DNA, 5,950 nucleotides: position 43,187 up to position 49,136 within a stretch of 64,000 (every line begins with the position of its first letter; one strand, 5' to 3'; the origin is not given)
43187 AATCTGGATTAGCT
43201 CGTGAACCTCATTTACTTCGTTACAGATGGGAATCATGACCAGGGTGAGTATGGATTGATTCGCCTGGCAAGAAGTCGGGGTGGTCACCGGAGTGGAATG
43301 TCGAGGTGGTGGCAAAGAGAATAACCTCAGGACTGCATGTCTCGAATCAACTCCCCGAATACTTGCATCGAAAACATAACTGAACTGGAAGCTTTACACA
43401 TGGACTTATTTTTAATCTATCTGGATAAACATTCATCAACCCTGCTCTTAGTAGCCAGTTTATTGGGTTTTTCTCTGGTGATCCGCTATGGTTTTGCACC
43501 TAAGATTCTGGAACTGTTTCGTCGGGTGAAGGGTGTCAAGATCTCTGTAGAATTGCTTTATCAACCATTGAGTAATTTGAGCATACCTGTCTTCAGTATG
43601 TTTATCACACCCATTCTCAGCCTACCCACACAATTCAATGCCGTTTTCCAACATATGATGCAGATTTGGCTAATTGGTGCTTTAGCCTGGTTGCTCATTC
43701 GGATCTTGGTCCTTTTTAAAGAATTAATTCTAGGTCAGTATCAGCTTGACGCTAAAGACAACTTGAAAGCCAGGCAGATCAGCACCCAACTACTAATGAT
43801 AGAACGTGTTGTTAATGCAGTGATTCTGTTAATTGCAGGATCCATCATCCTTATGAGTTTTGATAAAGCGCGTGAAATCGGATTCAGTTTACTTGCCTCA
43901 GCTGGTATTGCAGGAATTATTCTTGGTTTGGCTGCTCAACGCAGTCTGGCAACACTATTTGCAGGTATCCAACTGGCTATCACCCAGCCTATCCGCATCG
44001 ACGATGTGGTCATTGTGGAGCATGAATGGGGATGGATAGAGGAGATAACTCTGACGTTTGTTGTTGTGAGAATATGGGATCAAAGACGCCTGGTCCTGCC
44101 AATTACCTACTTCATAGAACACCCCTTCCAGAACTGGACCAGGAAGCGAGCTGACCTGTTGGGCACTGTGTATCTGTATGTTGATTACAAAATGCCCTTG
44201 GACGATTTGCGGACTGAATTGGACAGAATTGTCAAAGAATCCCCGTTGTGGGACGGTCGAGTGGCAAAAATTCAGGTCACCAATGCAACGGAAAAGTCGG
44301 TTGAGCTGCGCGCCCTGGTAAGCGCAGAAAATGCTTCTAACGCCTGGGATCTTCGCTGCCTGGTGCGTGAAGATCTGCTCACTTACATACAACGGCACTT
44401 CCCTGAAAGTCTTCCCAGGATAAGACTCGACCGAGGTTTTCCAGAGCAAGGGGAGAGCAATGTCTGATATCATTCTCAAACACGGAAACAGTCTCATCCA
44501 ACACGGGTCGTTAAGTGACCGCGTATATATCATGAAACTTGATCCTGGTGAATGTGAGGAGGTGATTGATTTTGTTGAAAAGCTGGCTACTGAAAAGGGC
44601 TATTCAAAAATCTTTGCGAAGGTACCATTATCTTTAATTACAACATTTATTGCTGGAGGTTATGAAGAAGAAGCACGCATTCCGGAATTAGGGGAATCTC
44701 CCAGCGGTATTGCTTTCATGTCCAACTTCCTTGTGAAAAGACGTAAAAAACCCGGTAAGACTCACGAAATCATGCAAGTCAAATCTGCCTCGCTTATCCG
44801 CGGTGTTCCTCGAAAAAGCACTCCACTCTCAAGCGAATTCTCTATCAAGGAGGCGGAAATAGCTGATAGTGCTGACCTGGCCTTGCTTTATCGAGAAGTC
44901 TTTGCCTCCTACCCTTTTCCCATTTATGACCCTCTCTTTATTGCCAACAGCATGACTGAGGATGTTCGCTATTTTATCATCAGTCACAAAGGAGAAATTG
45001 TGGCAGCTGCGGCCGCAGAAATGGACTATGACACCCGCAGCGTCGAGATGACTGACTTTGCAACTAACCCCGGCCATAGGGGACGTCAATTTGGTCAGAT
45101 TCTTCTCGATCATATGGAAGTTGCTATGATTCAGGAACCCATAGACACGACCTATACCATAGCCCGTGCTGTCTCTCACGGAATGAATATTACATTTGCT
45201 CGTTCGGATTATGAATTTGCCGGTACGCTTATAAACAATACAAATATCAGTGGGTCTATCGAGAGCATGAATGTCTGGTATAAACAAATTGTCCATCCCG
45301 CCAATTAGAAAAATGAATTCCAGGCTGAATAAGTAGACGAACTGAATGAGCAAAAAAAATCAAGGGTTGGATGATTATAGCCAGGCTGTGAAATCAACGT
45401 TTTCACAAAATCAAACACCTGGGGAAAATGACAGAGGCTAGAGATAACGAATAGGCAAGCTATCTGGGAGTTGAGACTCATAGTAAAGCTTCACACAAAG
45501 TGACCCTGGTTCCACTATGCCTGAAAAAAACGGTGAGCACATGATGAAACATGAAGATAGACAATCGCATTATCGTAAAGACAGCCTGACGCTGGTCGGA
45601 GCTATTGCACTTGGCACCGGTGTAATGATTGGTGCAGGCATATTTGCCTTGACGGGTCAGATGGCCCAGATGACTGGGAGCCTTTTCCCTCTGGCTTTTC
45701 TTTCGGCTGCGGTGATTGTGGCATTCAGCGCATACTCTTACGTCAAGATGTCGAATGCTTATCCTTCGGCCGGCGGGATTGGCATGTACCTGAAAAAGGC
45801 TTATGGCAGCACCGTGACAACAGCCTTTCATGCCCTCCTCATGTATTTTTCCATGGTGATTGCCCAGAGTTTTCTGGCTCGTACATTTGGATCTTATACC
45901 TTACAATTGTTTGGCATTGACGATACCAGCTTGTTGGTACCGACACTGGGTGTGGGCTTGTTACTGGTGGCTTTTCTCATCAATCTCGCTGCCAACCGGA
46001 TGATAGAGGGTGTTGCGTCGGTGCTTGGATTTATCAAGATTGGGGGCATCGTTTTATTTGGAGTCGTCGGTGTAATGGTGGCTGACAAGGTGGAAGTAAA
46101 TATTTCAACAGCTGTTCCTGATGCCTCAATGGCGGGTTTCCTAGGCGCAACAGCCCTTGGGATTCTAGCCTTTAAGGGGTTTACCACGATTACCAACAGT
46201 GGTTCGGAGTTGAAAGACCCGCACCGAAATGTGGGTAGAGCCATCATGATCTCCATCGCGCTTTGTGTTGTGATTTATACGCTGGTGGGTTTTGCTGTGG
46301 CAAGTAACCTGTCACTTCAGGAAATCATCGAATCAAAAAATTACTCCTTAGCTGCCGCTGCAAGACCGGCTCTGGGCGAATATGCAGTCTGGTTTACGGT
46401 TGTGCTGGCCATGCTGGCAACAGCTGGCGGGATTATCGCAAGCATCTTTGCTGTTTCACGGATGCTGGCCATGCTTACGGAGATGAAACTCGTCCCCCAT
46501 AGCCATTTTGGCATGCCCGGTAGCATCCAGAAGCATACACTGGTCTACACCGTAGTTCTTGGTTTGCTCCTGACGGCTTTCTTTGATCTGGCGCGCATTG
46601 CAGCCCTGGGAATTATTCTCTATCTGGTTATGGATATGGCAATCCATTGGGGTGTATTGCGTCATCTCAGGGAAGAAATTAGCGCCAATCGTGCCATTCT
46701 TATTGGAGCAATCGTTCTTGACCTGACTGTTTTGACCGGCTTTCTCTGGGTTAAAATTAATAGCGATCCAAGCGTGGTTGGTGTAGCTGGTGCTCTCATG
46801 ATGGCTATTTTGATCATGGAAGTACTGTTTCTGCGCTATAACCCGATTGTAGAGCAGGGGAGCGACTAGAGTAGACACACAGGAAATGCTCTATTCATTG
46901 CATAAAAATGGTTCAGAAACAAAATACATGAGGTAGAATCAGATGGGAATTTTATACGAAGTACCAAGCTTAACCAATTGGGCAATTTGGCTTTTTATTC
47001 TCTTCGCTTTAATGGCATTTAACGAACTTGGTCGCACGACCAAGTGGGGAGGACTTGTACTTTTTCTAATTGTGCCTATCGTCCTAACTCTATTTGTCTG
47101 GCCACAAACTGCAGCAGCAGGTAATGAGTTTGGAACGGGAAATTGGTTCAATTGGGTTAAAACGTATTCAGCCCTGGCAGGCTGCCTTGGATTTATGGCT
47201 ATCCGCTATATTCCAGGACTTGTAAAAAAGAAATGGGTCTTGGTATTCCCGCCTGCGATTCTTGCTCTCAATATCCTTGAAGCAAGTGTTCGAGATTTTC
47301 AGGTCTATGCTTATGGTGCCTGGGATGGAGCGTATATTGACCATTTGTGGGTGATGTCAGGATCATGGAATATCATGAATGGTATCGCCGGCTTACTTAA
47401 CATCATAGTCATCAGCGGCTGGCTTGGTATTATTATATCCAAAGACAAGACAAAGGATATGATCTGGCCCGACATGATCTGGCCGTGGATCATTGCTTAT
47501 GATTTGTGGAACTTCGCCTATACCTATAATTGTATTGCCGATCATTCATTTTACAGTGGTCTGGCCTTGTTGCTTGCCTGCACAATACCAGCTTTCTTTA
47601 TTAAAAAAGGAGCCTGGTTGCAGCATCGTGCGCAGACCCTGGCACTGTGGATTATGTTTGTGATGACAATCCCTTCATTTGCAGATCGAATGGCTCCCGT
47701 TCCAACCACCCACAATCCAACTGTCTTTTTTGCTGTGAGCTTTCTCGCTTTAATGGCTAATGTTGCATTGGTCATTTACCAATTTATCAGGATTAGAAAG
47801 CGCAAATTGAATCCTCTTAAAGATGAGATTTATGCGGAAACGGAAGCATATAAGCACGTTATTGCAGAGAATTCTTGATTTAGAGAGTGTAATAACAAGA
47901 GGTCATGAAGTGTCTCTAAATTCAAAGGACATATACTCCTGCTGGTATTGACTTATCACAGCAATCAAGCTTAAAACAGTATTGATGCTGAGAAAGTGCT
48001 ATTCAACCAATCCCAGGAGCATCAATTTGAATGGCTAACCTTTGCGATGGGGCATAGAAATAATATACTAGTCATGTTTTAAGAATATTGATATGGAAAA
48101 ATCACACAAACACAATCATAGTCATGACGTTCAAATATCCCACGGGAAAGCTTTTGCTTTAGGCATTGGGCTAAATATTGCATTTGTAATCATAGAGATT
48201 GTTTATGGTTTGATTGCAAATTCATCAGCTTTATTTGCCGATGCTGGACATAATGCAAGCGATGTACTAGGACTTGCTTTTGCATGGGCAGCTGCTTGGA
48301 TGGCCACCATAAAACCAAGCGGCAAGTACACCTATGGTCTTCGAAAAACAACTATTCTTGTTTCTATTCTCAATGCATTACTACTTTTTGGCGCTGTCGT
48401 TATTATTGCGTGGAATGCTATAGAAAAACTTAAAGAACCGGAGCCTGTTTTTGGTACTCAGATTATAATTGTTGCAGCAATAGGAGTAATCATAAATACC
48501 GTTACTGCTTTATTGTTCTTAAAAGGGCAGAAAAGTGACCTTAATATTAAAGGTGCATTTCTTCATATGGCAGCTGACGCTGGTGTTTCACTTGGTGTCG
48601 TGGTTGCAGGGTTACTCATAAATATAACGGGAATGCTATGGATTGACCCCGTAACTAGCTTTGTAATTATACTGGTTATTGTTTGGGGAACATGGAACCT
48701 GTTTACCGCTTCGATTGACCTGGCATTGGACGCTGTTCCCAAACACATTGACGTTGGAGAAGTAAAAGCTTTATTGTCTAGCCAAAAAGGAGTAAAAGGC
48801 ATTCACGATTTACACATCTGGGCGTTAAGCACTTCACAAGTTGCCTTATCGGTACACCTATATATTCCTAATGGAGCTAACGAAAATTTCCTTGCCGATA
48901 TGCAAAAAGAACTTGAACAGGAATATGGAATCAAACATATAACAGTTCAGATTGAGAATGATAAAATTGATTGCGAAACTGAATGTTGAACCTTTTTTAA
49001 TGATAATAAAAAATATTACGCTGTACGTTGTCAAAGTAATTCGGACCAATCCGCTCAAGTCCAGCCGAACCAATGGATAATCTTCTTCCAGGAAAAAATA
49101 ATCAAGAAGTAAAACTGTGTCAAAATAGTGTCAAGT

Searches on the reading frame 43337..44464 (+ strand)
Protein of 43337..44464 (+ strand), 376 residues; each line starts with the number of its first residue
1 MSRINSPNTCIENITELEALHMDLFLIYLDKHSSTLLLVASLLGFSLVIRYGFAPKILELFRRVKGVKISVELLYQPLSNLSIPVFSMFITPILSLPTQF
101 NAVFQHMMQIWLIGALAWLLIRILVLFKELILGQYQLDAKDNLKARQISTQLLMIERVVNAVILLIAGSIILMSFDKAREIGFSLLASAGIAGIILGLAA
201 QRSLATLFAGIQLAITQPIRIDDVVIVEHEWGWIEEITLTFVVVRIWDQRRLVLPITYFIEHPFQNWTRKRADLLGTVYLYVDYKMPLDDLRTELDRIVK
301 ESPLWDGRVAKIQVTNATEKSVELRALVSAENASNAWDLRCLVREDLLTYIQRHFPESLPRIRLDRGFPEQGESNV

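Call 10: search_protein_families(library=ncbifam, proteins=[window:43337-44464:+], max_evalue=0.00001)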
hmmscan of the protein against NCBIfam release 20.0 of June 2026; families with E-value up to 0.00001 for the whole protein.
window:43337-44464:+ (376 aa): 3 families
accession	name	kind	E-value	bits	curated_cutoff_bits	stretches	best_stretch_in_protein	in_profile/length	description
NF047602.1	MscsSHelicob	equivalog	7.9e-10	38.6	400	1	136-349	37-240/260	small-conductance mechanosensitive channel MscS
NF007662.0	PRK10334.1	subfamily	1.5e-07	31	321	1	183-327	94-238/286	small-conductance mechanosensitive channel MscS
NF047601.1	MscSThanab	equivalog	2e-07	30.8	500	1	117-255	31-165/280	small-conductance mechanosensitive channel MscS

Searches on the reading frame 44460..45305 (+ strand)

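Call 10: search_protein_families(library=ncbifam, proteins=[window:44460-45305:+], max_evalue=0.00001)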
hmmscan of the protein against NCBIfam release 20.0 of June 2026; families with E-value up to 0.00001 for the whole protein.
window:44460-45305:+ (282 aa): 1 family
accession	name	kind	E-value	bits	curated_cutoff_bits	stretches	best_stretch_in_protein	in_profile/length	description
TIGR03827.1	GNAT_ablB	equivalog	2.1e-89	299.5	205.1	1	11-277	2-266/266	putative beta-lysine N-acetyltransferase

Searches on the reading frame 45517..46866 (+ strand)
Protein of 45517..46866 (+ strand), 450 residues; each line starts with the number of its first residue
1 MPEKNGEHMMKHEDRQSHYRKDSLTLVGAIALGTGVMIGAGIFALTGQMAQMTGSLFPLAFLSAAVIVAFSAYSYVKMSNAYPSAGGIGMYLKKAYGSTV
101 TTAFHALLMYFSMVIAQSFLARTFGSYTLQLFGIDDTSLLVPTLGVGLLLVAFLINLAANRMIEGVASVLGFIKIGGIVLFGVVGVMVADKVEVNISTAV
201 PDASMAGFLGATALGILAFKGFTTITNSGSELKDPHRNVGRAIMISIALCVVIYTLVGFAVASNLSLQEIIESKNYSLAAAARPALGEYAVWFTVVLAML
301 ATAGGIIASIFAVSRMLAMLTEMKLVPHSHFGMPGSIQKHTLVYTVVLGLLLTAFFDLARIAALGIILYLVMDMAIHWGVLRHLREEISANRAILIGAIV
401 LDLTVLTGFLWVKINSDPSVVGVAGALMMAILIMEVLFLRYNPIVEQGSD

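Call 10: search_protein_families(library=ncbifam, proteins=[window:45517-46866:+], max_evalue=0.00001)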
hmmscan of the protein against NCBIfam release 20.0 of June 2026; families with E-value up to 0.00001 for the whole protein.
window:45517-46866:+ (450 aa): 7 families
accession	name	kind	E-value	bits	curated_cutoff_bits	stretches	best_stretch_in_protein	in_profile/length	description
TIGR00909.1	2A0306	subfamily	2.8e-31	108.9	556.8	1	23-433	4-424/429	amino acid transporter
TIGR00911.1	2A0308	subfamily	5e-27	94.5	701.8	1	17-431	41-464/505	L-type amino acid transporter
NF053761.1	BrChAATpBcaP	equivalog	1.1e-19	70.8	690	1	5-390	6-404/460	branched-chain amino acid transporter BcaP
TIGR00906.1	2A0303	subfamily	1e-15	57.2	681.7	1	12-364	21-407/602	cationic amino acid transport permease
NF008245.0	PRK11021.1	equivalog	1.4e-13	50.6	284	1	21-338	5-320/419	L-methionine/branched-chain amino acid transporter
NF008466.1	PRK11357.1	equivalog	2e-13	50.1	800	1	19-354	7-347/446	fructoselysine/psicoselysine transporter FrlA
TIGR00905.1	2A0302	subfamily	8e-09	34.8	409.05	1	22-328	7-320/473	basic amino acid/polyamine antiporter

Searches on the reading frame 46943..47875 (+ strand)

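Call 10: search_protein_families(library=ncbifam, proteins=[window:46943-47875:+], max_evalue=0.00001)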
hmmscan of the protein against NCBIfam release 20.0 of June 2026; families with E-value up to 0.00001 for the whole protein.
window:46943-47875:+ (311 aa): 0 families

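Call 15: search_protein_families(library=pfam, proteins=[window:46943-47875:+], max_evalue=0.000001)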
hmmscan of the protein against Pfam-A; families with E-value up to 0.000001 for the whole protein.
window:46943-47875:+ (311 aa): 1 family
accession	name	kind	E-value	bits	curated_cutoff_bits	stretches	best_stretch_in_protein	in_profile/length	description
PF18948.5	DUF5692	-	6.4e-137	456.2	27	1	10-308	5-303/304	Family of unknown function (DUF5692)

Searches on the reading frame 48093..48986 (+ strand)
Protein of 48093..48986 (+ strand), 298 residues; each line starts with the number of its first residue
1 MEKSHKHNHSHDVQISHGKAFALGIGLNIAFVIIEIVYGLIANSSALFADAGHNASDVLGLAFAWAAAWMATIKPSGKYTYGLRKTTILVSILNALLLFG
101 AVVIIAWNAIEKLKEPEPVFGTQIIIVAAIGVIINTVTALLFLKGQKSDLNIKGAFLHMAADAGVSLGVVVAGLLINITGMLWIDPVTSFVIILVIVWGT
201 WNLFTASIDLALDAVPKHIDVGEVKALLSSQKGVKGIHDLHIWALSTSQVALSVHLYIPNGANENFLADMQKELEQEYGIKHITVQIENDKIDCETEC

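Call 10: search_protein_families(library=ncbifam, proteins=[window:48093-48986:+], max_evalue=0.00001)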
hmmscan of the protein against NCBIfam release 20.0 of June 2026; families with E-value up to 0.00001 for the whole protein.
window:48093-48986:+ (298 aa): 10 families
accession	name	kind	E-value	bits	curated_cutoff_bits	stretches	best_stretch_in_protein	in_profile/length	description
TIGR01297.1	CDF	superfamily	6.1e-71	239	82.35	1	19-289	3-282/285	cation diffusion facilitator family transporter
NF002923.0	PRK03557.1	equivalog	1.5e-51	175.6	408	1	1-293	1-295/313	CDF family zinc transporter ZitB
NF033827.1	CDF_efflux_DmeF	equivalog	2.4e-31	109.3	250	2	146-287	172-308/309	CDF family Co(II)/Ni(II) efflux transporter DmeF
NF052621.1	MngEfTpMntE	equivalog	5.3e-17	62.1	500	1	30-260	13-248/293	manganese efflux transporter MntE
NF050169.1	CatEfflxFieF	equivalog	3.8e-15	55.9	420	1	29-256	16-244/282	cation efflux pump FieF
NF033616.1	CDF_MamB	equivalog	2.8e-13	50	350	1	25-258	13-247/284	magnetosome biogenesis CDF transporter MamB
NF052602.1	Zn_efflux_Cdf31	equivalog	3.1e-09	36.7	460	1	22-291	11-291/299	CDF family zinc efflux transporter Cdf31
NF033615.1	CDF_MamM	equivalog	3.3e-09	36.4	350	1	23-241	14-236/290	magnetosome biogenesis CDF transporter MamM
NF040994.1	MamV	equivalog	5.8e-09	35.5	500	1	17-243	10-237/319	CDF transporter MamV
NF007064.0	PRK09509.1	equivalog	2.3e-08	33.4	447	1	78-244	70-238/300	CDF family cation-efflux transporter FieF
